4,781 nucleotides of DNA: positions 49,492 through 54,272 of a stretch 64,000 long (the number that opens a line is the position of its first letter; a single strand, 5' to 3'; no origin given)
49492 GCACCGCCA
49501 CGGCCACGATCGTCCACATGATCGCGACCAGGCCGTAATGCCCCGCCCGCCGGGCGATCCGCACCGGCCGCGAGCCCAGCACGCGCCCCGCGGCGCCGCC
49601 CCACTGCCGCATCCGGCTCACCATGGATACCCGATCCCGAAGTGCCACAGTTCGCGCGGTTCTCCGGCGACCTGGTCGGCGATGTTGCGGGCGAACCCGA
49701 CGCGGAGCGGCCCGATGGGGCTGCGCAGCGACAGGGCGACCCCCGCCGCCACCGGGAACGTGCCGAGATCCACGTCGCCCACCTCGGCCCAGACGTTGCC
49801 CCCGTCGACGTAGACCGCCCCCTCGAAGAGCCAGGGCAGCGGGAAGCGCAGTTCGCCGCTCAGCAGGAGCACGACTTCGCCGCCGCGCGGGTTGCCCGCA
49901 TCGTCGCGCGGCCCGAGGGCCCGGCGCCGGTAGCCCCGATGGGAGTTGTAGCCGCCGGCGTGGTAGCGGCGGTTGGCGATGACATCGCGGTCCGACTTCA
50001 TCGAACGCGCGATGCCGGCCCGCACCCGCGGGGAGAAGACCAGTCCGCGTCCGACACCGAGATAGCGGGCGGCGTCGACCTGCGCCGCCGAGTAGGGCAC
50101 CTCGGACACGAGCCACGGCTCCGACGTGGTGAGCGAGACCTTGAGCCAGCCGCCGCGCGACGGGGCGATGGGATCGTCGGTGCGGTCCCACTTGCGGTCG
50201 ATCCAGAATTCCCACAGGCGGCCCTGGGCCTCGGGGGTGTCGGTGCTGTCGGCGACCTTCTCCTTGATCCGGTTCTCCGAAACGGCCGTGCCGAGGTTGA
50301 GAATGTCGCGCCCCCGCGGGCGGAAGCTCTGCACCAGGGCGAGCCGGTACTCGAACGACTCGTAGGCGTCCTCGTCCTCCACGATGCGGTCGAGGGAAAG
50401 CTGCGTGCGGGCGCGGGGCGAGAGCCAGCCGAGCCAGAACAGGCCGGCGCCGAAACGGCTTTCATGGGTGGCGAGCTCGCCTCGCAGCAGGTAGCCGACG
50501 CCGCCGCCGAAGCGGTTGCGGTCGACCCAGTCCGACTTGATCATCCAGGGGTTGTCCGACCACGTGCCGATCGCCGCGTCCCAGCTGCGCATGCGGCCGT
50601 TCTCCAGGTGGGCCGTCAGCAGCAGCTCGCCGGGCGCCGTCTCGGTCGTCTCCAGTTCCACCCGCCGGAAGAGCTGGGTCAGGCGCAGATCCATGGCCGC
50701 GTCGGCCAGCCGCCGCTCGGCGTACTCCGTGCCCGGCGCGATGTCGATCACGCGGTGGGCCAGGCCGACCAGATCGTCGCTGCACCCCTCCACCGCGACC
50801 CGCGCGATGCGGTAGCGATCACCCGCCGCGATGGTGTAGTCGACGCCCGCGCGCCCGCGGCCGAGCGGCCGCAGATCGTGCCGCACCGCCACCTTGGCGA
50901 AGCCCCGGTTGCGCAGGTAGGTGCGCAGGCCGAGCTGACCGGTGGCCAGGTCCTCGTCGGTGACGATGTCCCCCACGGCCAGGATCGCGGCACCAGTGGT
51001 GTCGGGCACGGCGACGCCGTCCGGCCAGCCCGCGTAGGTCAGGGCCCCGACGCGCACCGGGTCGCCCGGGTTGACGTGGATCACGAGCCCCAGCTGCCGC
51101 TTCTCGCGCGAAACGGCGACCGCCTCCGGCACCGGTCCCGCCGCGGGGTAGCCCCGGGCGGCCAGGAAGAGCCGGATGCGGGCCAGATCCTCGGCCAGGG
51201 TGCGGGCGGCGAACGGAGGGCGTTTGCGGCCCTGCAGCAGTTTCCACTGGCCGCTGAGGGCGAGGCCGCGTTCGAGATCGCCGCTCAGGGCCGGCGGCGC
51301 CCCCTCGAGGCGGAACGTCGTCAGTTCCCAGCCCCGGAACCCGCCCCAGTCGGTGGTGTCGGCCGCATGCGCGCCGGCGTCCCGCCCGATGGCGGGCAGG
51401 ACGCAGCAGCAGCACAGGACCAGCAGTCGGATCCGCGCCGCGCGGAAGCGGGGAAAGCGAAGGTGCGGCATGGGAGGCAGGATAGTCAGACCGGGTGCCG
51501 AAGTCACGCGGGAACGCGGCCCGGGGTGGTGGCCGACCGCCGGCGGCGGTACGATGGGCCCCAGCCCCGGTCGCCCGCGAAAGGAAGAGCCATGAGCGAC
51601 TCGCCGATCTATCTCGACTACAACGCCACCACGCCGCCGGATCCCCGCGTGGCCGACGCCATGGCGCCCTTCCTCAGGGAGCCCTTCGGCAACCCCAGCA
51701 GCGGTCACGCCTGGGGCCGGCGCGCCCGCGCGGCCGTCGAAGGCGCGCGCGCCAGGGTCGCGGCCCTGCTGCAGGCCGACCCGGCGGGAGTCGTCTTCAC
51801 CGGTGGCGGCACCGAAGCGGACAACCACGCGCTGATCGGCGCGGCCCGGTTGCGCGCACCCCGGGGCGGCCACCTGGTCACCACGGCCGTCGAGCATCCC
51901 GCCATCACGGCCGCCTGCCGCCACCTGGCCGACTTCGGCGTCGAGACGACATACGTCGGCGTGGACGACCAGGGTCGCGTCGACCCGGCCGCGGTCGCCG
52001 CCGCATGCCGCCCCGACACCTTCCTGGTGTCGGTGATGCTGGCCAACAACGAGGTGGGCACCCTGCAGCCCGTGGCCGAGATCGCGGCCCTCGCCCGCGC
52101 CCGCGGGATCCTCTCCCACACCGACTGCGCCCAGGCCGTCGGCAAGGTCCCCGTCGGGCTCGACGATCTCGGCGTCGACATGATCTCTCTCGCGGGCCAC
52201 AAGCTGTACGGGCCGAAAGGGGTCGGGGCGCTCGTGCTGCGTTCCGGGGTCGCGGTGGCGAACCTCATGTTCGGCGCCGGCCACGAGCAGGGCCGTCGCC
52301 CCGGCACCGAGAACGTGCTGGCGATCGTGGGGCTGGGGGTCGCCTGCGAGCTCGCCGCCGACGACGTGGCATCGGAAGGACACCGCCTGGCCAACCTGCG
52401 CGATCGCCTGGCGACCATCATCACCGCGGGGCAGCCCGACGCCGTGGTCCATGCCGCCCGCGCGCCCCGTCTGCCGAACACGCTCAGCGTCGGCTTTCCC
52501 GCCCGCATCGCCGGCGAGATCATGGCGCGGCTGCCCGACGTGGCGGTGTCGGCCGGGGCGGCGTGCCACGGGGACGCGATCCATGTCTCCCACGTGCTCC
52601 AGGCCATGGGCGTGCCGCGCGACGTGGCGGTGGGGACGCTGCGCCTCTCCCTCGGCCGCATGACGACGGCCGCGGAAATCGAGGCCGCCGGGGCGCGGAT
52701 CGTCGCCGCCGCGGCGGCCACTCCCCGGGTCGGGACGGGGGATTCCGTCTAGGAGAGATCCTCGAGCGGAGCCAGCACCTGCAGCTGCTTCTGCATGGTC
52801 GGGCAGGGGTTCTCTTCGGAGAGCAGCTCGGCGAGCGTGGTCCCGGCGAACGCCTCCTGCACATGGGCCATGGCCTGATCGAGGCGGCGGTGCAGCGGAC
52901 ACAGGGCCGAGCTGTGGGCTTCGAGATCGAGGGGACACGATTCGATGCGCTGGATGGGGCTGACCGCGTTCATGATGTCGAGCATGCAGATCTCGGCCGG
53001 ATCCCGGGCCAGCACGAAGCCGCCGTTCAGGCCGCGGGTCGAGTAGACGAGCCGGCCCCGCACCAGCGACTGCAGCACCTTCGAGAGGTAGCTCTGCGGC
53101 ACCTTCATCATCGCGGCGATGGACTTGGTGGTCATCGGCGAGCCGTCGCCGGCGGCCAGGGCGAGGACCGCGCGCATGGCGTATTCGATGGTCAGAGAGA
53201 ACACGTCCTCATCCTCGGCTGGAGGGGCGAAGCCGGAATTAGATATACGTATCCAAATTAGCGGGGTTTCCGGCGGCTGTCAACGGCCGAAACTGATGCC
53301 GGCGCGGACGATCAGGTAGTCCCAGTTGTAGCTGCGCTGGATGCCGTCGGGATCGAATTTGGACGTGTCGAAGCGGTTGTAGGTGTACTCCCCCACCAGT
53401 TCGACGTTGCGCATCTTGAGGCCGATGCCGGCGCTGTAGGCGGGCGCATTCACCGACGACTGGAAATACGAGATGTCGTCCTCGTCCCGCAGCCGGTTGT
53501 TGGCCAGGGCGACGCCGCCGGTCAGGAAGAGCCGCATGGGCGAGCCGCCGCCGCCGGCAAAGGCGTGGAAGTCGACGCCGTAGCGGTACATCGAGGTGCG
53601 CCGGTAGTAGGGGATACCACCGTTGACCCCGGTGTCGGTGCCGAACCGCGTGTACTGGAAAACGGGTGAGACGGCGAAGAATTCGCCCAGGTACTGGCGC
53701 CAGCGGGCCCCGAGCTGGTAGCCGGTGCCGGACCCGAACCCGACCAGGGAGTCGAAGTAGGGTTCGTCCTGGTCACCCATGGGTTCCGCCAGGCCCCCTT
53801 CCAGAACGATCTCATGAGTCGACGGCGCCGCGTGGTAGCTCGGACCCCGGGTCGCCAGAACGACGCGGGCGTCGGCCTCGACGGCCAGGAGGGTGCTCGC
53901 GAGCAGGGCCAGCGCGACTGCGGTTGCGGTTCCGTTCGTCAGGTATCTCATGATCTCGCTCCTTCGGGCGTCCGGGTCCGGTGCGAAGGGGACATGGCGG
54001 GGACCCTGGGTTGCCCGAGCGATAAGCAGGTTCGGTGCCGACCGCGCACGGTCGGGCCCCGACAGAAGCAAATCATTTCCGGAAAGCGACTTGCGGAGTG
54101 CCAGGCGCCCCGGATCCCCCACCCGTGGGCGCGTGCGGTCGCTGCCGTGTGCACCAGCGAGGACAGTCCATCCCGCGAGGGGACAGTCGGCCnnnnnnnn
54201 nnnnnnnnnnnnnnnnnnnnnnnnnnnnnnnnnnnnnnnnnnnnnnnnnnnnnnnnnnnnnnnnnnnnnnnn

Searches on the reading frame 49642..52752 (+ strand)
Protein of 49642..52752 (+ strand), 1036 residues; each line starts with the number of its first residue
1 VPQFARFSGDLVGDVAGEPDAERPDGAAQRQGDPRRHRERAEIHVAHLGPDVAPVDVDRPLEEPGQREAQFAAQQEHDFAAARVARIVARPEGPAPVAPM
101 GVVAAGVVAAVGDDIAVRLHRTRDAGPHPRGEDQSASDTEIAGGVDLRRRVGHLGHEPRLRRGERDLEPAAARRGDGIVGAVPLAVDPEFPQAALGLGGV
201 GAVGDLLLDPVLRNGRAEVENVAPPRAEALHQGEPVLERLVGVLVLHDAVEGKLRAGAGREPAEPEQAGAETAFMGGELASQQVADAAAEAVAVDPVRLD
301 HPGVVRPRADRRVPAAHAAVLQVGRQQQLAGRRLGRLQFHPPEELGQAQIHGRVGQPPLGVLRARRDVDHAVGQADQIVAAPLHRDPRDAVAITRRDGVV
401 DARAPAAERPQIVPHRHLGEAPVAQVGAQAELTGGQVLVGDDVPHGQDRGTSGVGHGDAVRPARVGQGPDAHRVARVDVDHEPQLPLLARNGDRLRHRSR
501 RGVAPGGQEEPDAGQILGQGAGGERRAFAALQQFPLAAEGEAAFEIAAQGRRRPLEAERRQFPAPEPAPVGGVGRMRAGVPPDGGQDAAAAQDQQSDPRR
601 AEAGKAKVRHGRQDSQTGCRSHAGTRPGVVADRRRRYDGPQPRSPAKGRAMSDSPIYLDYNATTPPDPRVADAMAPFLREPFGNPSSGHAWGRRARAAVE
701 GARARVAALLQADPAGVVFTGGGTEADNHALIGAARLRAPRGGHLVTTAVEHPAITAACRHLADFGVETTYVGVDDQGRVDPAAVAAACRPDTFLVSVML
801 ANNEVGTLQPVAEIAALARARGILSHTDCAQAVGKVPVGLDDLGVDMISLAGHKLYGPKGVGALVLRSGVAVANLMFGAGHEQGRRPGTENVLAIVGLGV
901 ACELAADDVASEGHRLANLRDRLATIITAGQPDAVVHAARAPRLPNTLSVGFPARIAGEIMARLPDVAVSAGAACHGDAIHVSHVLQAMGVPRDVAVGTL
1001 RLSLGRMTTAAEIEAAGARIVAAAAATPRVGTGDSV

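Call 69: search_protein_families(library=pfam, proteins=[window:49642-52752:+], max_evalue=0.00001)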
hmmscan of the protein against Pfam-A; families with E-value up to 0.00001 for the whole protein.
window:49642-52752:+ (1036 aa): 1 family
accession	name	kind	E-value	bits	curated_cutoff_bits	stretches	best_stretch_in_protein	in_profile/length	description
PF00266.25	Aminotran_5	-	2.3e-63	214.8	21.5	1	656-1015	1-370/371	Aminotransferase class-V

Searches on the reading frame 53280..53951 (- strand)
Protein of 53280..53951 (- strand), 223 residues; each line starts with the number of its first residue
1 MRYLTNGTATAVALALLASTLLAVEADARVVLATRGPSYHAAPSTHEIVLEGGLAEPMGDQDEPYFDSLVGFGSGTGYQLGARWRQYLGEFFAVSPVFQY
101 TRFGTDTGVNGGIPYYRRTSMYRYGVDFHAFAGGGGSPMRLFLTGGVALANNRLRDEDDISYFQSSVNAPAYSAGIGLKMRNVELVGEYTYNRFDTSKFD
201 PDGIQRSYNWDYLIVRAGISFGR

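Call 37: find_homologous_proteins(query=window:53280-53951:-, max_evalue=0.001)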
Query window:53280-53951:- (223 aa): 74 proteins with E <= 0.001 among 2257 candidates.
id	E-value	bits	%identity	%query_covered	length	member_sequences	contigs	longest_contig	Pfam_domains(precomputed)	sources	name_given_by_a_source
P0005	1.6e-87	311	67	96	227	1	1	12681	-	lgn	-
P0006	4.8e-87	310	65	100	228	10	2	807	-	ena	-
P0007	8.0e-87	309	63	100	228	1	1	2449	-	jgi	-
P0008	8.7e-87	309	64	100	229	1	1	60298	-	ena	-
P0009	1.6e-86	308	64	100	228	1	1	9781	-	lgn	-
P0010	1.1e-85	305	64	100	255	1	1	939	PF13505.13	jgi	-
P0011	1.8e-85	304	99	62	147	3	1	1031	-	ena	-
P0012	2.1e-85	304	63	100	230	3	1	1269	-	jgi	-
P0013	5.7e-84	300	64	98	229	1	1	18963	-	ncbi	-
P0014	7.1e-83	296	63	100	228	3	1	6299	-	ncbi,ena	-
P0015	9.4e-83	296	60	100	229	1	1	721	-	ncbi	-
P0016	3.2e-82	294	62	100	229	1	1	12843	-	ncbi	-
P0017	1.5e-80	288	59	100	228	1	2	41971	PF13505.13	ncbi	-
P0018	1.9e-80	288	62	100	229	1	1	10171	-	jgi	-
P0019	1.5e-78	282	59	100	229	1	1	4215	-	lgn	-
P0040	1.4e-66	243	52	100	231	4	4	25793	-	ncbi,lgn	ncbi:MAG: hypothetical protein ACI9UQ_002368 [Candidatus Krumholzibacteriia bacterium]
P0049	1.8e-64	236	53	100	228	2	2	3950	PF13505.13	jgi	jgi:hypothetical protein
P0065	2.2e-59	219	52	100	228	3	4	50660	-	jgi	-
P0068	5.9e-53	198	51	89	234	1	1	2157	PF13505.13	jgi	-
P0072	7.6e-48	181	44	100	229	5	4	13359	-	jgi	jgi:hypothetical protein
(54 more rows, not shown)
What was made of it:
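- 53280..53951 (-): Sigma-54 target gene. It encodes a 223-aa secreted protein predicted to form a small outer-membrane beta-barrel (OmpA-TM/OmpX/Ail/OmpW-like). The family has 74 clusters, a few of which carry PF13505 (call 37).
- On Small outer-membrane beta-barrels (OmpA-TM / OmpX / OmpW-like, PF13505): Four of 74 homologues carry a precomputed PF13505 hit (call 37).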

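Call 38: find_encoding_contigs(protein=P0072, flank=10000, max_places=2)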
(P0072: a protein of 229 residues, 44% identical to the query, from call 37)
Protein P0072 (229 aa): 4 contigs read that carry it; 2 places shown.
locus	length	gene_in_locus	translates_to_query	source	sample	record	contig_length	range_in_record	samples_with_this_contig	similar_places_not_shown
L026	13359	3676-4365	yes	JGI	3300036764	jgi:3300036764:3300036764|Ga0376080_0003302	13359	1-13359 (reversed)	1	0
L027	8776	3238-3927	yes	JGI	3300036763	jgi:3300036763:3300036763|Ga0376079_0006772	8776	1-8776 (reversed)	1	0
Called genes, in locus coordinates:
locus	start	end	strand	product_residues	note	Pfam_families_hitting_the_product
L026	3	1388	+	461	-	?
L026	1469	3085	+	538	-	PF00072:Response_reg, PF00512:HisKA, PF02518:HATPase_c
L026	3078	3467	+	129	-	PF00072:Response_reg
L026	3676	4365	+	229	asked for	-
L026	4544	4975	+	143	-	PF01978:TrmB (weak), PF02082:Rrf2, PF12802:MarR_2 (weak)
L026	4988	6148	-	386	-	PF00266:Aminotran_5, PF01041:DegT_DnrJ_EryC1 (weak)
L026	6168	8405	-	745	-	PF01734:Patatin, PF01103:Omp85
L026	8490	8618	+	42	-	-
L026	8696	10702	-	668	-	PF02922:CBM_48, PF00128:Alpha-amylase, PF21156:ISOA1-3_C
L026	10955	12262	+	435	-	PF07238:PilZ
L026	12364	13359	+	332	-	?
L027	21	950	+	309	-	PF00158:Sigma54_activat, PF14532:Sigma54_activ_2, PF07728:AAA_5, PF12840:HTH_20 (faint), PF25601:AAA_lid_14, PF02954:HTH_8, PF13518:HTH_28 (weak), PF13556:HTH_30 (weak), +1 more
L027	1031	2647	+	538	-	PF00072:Response_reg, PF00512:HisKA, PF02518:HATPase_c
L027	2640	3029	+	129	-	PF00072:Response_reg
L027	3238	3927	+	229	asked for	-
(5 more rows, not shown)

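Call 39: find_encoding_contigs(protein=P0040, flank=10000, max_places=2)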
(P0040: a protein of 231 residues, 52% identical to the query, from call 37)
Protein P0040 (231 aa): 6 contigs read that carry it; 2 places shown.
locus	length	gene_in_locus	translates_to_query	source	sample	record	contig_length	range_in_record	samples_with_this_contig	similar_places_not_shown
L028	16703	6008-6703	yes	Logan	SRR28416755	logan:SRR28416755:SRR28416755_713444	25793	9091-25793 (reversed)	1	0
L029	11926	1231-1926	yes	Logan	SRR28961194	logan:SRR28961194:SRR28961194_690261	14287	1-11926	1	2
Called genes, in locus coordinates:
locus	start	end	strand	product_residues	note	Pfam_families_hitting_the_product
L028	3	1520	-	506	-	?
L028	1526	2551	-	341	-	PF00248:Aldo_ket_red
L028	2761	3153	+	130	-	-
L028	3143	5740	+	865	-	PF07719:TPR_2 (faint), PF17874:TPR_MalT (faint), PF13424:TPR_12, PF00158:Sigma54_activat, PF07728:AAA_5, PF14532:Sigma54_activ_2, PF25601:AAA_lid_14, PF02954:HTH_8, +2 more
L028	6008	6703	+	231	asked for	-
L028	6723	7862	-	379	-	PF00266:Aminotran_5, PF01212:Beta_elim_lyase, PF01041:DegT_DnrJ_EryC1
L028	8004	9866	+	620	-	PF07244:POTRA (faint), PF01103:Omp85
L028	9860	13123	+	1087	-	PF04357:TamB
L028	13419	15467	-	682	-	PF02922:CBM_48, PF00128:Alpha-amylase, PF21156:ISOA1-3_C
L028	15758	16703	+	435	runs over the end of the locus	PF07238:PilZ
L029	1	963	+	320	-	PF00158:Sigma54_activat, PF14532:Sigma54_activ_2, PF07728:AAA_5, PF25601:AAA_lid_14, PF02954:HTH_8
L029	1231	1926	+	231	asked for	-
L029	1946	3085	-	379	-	PF00266:Aminotran_5, PF01212:Beta_elim_lyase, PF01041:DegT_DnrJ_EryC1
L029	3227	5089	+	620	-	PF07244:POTRA (faint), PF01103:Omp85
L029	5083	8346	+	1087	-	PF04357:TamB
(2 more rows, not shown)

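Call 40: find_encoding_contigs(protein=P0065, flank=10000, max_places=2)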
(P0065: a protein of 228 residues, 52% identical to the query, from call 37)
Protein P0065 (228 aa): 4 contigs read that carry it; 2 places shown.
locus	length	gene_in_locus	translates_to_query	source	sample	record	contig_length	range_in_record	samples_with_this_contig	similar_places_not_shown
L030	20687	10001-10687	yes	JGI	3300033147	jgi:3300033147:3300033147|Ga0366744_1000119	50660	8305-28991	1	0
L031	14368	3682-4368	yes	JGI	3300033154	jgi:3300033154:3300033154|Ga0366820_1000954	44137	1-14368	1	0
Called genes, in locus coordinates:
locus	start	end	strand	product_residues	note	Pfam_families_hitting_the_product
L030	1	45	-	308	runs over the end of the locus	PF13860:FlgD_ig (weak)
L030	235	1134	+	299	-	-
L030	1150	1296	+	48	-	-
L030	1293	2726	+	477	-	PF00884:Sulfatase, PF01663:Phosphodiest, PF16347:SGSH_C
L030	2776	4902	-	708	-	PF01432:Peptidase_M3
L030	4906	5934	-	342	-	PF00248:Aldo_ket_red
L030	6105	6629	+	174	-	PF00072:Response_reg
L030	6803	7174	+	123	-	-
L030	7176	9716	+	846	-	PF07719:TPR_2 (faint), PF17874:TPR_MalT (weak), PF13424:TPR_12, PF00158:Sigma54_activat, PF14532:Sigma54_activ_2, PF07728:AAA_5 (weak), PF25601:AAA_lid_14, PF02954:HTH_8, +4 more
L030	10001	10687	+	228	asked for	-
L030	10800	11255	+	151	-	PF02082:Rrf2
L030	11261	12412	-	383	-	PF00266:Aminotran_5, PF01212:Beta_elim_lyase (weak)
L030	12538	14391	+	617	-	PF07244:POTRA (faint), PF01103:Omp85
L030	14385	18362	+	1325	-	PF04357:TamB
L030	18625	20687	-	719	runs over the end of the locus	PF02922:CBM_48, PF00128:Alpha-amylase, PF21156:ISOA1-3_C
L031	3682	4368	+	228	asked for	-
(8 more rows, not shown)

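Call 58: search_protein_families(library=ncbifam, proteins=[window:53280-53951:-], max_evalue=0.001)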
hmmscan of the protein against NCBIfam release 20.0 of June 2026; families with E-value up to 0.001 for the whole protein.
window:53280-53951:- (223 aa): 0 families

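Call 64: predict_structure(alignment_id=A4)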
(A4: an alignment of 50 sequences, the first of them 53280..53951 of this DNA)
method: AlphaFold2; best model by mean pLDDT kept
length: 223 residues; sequences in the alignment: 50
mean_pLDDT: 87.5   pTM: 0.77
mean pLDDT of the five models: 87.5, 87.4, 86.8, 86.6, 86.2
residues with pLDDT >= 90: 155; 70-90: 36; 50-70: 16; < 50: 16
segments of 3 or more residues with pLDDT < 50: 1-4, 26-35
pLDDT, mean of each block of 10 residues (from residue 1): 55 75 51 47 82 97 90 96 94 97 95 93 98 87 98 93 95 98 96 96 94 98 81
secondary structure, 60 per line:
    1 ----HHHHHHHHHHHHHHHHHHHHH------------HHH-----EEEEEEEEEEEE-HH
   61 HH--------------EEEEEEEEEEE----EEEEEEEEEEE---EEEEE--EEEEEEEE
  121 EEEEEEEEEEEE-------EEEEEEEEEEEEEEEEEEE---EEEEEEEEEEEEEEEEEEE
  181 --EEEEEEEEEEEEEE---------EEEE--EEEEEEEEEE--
elements in order: H5-25 E46-57 H59-62 E77-87 E92-102 E106-110 E113-132 E140-158 E162-180 E183-196 E206-209 E212-221
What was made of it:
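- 53280..53951 (-): The AF2 model has pLDDT 87.5 and is an all-beta barrel (call 64).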

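Call 67: fold_search(model_id=the predicted structure, library=pdb)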
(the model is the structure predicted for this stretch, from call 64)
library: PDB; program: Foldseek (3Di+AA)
matches with E <= 10: 926; with E <= 0.001: 37
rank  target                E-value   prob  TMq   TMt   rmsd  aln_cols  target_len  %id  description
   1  9a2m_MODEL_1_A        6.6e-08  1.00  0.49  0.35  10.4       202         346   12  Model of E. coli OmpA by in-cell photo-crosslinking MS and deep learning (released 2023-02-24)
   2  9fzc_A                2.8e-07  1.00  0.49  0.60   5.6       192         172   10  Structure of OmpA-short in complex with nanobody Nb01 (released 2024-07-17)
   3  9fzd_A                4.0e-07  1.00  0.49  0.59   5.5       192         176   11  Structure of OmpA-long in complex with nanobody Nb39 (released 2024-07-17)
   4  9nh2_A                1.9e-06  1.00  0.57  0.57   6.6       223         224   11  In situ cryo-EM structure of porin III of the Legionella Dot/Icm T4SS machine (released 2025-09-17)
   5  1qj9                  2.0e-06  1.00  0.47  0.66   4.7       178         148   16  CRYSTAL STRUCTURE OF THE OUTER MEMBRANE PROTEIN OMPX FROM ESCHERICHIA COLI (released 1999-10-06)
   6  1bxw                  3.4e-06  1.00  0.47  0.57   6.2       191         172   10  OUTER MEMBRANE PROTEIN A (OMPA) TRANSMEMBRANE DOMAIN (released 1998-10-14)
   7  3qrc_B                3.8e-06  1.00  0.51  0.70   4.6       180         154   16  The crystal structure of Ail, the attachment invasion locus protein of Yersinia pestis, in complex with the heparin an (released 2011-11-23)
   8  3qrc_A                4.0e-06  1.00  0.51  0.69   4.5       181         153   16  The crystal structure of Ail, the attachment invasion locus protein of Yersinia pestis, in complex with the heparin an (released 2011-11-23)
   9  3qra                  4.4e-06  1.00  0.50  0.70   5.2       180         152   14  The crystal structure of Ail, the attachment invasion locus protein of Yersinia pestis (released 2011-11-23)
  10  2x56                  6.6e-06  1.00  0.41  0.35   8.3       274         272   13  Yersinia Pestis Plasminogen Activator Pla (Native) (released 2010-07-28)
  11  2x55                  6.6e-06  1.00  0.41  0.36   8.2       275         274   13  Yersinia Pestis Plasminogen Activator Pla (Native) (released 2010-07-28)
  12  3dzm_A                1.8e-05  1.00  0.46  0.49   7.0       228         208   14  Crystal structure of a major outer membrane protein from Thermus thermophilus HB27 (released 2008-12-23)
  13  1p4t                  2.4e-05  1.00  0.48  0.64   5.1       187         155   14  Crystal structure of Neisserial surface protein A (NspA) (released 2003-07-22)
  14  8qxp                  2.6e-05  1.00  0.47  0.56   5.8       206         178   14  Crystal structure of the outer membrane porin OmpW from Klebsiella pneumoniae (released 2024-01-24)
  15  2x4m_C                3.1e-05  1.00  0.42  0.34  11.4       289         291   12  Yersinia Pestis Plasminogen Activator Pla (released 2010-07-28)
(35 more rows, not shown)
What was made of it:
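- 53280..53951 (-): Foldseek against PDB finds OmpA, OmpX, Ail, OmpW and NspA, with probability 1.0 and E 7e-8 to 1e-4 (call 67).
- On Small outer-membrane beta-barrels (OmpA-TM / OmpX / OmpW-like, PF13505): Foldseek probability is 1.0 to OmpA, OmpX, Ail, OmpW and NspA (calls 64, 67).
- The target protein is a confident outer-membrane barrel (calls 64, 67).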

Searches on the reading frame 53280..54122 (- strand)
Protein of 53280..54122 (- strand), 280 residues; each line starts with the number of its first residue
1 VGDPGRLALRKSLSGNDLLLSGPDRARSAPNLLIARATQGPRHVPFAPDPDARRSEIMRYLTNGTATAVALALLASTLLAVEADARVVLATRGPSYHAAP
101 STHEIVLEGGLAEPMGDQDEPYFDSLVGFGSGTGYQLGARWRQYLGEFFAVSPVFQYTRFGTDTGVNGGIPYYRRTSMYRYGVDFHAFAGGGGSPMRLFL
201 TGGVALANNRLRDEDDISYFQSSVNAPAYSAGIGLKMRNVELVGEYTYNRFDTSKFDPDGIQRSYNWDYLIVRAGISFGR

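Call 4: search_protein_families(library=pfam, proteins=[window:53280-54122:-], max_evalue=0.01)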
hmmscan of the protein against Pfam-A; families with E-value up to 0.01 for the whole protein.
window:53280-54122:- (280 aa): 0 families
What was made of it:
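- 53280..53951 (-): There is no Pfam hit for the window protein (call 4).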
